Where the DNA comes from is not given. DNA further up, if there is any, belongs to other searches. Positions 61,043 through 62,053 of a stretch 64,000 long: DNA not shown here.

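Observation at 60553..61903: Compact ABC-type ATPase converging on and overlapping a degenerate Fic/Doc-like gene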

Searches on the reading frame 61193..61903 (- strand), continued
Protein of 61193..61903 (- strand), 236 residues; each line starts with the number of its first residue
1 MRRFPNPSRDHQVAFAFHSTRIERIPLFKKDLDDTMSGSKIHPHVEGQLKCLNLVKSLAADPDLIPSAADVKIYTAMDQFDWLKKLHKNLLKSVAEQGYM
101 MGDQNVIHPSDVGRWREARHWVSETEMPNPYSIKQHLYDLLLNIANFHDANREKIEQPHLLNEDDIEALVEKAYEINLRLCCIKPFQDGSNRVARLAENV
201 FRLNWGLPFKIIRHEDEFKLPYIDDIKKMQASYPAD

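Call 96: fold_search(model_id=the predicted structure, library=viral)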
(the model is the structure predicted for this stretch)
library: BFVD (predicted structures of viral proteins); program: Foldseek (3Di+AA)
matches with E <= 10: 103; with E <= 0.001: 2
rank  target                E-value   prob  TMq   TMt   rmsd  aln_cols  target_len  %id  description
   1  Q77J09                2.9e-04  1.00  0.61  0.56   5.0       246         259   14  Wsv406 [White spot syndrome virus (isolate Shrimp/China/Tongan/1996)]
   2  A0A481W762            3.0e-04  1.00  0.53  0.45   7.4       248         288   11  Fic family protein [Fusobacterium phage Fnu1]
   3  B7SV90                2.4e-03  1.00  0.48  0.50   6.7       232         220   15  FIC protein-like protein [Oryctes rhinoceros nudivirus]
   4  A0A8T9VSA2            2.9e-03  1.00  0.50  0.59   5.6       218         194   13  (no name in the UniProt tables at hand)
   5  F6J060                1.1e-02  1.00  0.49  0.23   6.4       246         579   15  (no name in the UniProt tables at hand)
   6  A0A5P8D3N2            7.6e-01  0.12  0.22  0.16  16.4       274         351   12  (no name in the UniProt tables at hand)
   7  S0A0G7                1.2e+00  0.12  0.23  0.18  17.1       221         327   14  ribonucleoside-diphosphate reductase [Cellulophaga phage phi17:2]
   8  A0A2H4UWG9            1.4e+00  0.06  0.16  0.10  17.8       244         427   11  Uncharacterized protein [Bodo saltans virus]
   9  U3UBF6                1.5e+00  0.04  0.15  0.16  14.5       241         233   14  Hypothetical pox protein [Squirrelpox virus]
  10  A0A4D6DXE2            1.9e+00  0.03  0.15  0.11  22.9       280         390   11  Homing endonuclease [Shigella phage SSE1]
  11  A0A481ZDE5            2.0e+00  0.05  0.20  0.15  19.0       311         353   13  ribonucleoside-diphosphate reductase [Pithovirus LCPAC404]
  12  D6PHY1                2.0e+00  0.04  0.14  0.11  16.3       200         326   14  (no name in the UniProt tables at hand)
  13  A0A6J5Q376            2.0e+00  0.02  0.12  0.05  28.6       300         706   11  Uncharacterized protein [uncultured Caudovirales phage]
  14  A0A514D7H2            2.1e+00  0.04  0.14  0.10  12.8       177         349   12  (no name in the UniProt tables at hand)
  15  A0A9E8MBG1            2.2e+00  0.13  0.19  0.21  13.2       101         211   14  (no name in the UniProt tables at hand)
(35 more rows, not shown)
